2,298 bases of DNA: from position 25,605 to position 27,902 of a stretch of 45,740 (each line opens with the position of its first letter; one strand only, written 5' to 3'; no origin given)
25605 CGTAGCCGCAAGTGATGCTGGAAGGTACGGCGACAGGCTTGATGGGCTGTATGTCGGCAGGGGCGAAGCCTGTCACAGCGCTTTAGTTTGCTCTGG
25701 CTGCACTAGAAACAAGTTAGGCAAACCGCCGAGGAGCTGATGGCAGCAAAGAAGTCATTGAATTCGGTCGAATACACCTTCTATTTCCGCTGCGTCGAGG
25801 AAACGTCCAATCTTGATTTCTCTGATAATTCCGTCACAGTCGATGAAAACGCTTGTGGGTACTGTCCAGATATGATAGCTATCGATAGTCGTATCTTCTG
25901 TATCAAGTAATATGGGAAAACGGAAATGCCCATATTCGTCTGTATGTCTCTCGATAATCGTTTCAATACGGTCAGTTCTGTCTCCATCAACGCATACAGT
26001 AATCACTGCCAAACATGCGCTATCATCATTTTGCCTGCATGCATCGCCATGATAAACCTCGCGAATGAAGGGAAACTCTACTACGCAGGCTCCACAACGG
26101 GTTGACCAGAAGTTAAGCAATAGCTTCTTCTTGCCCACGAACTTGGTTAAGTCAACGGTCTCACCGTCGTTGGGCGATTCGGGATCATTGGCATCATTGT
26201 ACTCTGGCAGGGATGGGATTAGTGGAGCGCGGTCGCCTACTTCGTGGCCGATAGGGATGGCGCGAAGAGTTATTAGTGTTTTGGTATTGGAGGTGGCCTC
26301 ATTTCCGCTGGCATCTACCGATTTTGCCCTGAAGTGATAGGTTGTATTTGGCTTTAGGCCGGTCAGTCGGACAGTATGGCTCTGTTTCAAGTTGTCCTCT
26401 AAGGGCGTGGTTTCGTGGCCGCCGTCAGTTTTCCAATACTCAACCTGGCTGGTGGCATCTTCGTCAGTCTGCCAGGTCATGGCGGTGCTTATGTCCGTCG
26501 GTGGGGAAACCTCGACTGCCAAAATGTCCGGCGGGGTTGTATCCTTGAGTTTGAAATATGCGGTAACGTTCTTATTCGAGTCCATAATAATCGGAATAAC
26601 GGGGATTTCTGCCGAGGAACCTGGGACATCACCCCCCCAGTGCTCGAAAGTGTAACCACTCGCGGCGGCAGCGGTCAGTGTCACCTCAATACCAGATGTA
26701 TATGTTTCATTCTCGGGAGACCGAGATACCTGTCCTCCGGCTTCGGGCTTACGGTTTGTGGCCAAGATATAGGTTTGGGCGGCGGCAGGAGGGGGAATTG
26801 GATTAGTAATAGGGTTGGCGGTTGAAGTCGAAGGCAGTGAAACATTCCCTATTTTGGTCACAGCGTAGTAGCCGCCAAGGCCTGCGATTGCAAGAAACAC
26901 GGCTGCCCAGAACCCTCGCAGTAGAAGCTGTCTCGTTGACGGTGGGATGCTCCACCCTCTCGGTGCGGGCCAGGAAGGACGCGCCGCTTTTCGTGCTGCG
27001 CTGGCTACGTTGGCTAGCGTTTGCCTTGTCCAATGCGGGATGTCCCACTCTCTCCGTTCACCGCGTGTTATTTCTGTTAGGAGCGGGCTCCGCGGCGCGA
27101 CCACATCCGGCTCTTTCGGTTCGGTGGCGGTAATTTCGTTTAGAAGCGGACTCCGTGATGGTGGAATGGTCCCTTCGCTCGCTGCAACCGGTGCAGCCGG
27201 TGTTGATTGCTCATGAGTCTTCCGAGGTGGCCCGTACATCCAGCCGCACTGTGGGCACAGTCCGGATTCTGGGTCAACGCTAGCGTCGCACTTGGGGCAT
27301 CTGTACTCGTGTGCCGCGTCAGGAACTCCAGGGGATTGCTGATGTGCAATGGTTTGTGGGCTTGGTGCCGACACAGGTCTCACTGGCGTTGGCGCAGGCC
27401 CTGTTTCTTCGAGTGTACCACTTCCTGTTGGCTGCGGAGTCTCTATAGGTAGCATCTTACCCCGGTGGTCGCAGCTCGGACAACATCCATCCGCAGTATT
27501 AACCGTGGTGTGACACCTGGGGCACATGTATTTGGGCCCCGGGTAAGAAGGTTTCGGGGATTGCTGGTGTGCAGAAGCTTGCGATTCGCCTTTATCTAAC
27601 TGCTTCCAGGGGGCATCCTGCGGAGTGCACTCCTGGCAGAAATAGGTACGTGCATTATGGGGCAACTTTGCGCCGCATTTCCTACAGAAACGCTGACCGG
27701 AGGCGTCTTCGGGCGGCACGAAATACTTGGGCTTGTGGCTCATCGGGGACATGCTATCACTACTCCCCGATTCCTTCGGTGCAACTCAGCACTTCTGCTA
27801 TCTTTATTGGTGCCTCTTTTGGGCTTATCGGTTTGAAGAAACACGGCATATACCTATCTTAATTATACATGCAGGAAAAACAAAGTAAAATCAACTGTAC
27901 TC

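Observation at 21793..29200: Array of paralogous zinc-ribbon / TM / FN3 / TlpA-thioredoxin membrane proteins plus a soluble zinc-ribbon protein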

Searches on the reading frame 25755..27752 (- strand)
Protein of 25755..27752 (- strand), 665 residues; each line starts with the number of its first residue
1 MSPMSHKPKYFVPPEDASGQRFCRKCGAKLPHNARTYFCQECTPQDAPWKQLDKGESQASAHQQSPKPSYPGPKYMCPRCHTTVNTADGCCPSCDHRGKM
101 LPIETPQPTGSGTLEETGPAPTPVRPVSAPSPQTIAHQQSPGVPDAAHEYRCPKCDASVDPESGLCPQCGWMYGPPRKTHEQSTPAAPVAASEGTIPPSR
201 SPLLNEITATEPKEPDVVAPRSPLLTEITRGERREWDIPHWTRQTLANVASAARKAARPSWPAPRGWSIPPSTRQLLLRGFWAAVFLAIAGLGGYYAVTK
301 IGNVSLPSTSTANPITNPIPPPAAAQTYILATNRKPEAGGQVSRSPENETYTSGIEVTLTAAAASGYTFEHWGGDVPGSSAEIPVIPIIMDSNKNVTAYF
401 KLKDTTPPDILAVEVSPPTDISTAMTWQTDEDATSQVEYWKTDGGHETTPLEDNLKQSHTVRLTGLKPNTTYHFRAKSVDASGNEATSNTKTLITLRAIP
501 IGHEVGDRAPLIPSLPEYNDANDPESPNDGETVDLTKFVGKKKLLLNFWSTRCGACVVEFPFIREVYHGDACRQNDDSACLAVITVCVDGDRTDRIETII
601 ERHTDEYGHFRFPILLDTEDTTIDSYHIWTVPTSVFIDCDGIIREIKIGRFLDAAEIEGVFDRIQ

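Call 3: search_protein_families(library=pfam, proteins=[window:25755-27752:-], max_evalue=0.01)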
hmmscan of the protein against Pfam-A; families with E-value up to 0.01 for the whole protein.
window:25755-27752:- (665 aa): 9 families
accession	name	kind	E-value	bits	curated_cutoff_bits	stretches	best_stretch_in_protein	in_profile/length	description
PF18998.6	Flg_new_2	-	1.3e-14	54.3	23.6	1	335-402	6-71/73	Divergent InlB B-repeat domain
PF00578.27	AhpC-TSA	-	6e-11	42.8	26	1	528-645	13-123/124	AhpC/TSA family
PF08534.16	Redoxin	-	1.7e-09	38.1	26.6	1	513-652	10-137/148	Redoxin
PF16656.11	Pur_ac_phosph_N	-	1e-08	36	30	1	420-489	12-87/93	Purple acid Phosphatase, N-terminal domain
PF00041.27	fn3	-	3.1e-06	27.7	25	1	413-489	6-79/84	Fibronectin type III domain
PF12773.13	DZR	-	9.7e-05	22.9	27.3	1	149-170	24-45/45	Double zinc ribbon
PF13248.11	Zn_ribbon_3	-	0.00025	20.8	27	1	149-170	2-23/26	zinc-ribbon domain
PF17032.10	Zn_ribbon_15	-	0.00034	21.8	28.9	0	149-170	52-73/73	zinc-ribbon family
PF16655.11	PhoD_N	-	0.0082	17.1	30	0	422-490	27-88/90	PhoD-like phosphatase, N-terminal domain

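Call 4: search_protein_families(library=ncbifam, proteins=[window:25755-27752:-], max_evalue=0.01)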
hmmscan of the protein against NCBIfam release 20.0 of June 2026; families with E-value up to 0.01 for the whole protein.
window:25755-27752:- (665 aa): 6 families
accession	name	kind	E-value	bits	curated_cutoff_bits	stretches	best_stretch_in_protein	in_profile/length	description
NF002854.0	PRK03147.1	subfamily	3.7e-16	59.5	170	1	529-662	51-170/176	thiol-disulfide oxidoreductase ResA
NF041202.1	StoA_CxxC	exception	7.6e-11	42.2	210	1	542-650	53-151/163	endospore biogenesis thiol-disulfide oxidoreductase StoA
NF041054.1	WAxxUGC_long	equivalog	3.2e-08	33.3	300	1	527-643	90-194/354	ResA-like WAxxUGC motif-containing protein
NF045522.1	MXAN_2561_fam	equivalog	2.8e-06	27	150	1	404-489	165-252/304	MXAN_2561 family MXYO-CTERM-anchored protein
NF010625.0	PRK14018.1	equivalog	2.8e-05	22.8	522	1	540-651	55-160/521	bifunctional peptide-methionine (S)-S-oxide reductase MsrA/peptide-methionine (R)-S-oxide reductase MsrB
NF047696.1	ThlDiSintTplARhiz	equivalog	0.00024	20.9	230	1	528-600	85-150/219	thiol:disulfide interchange protein TlpA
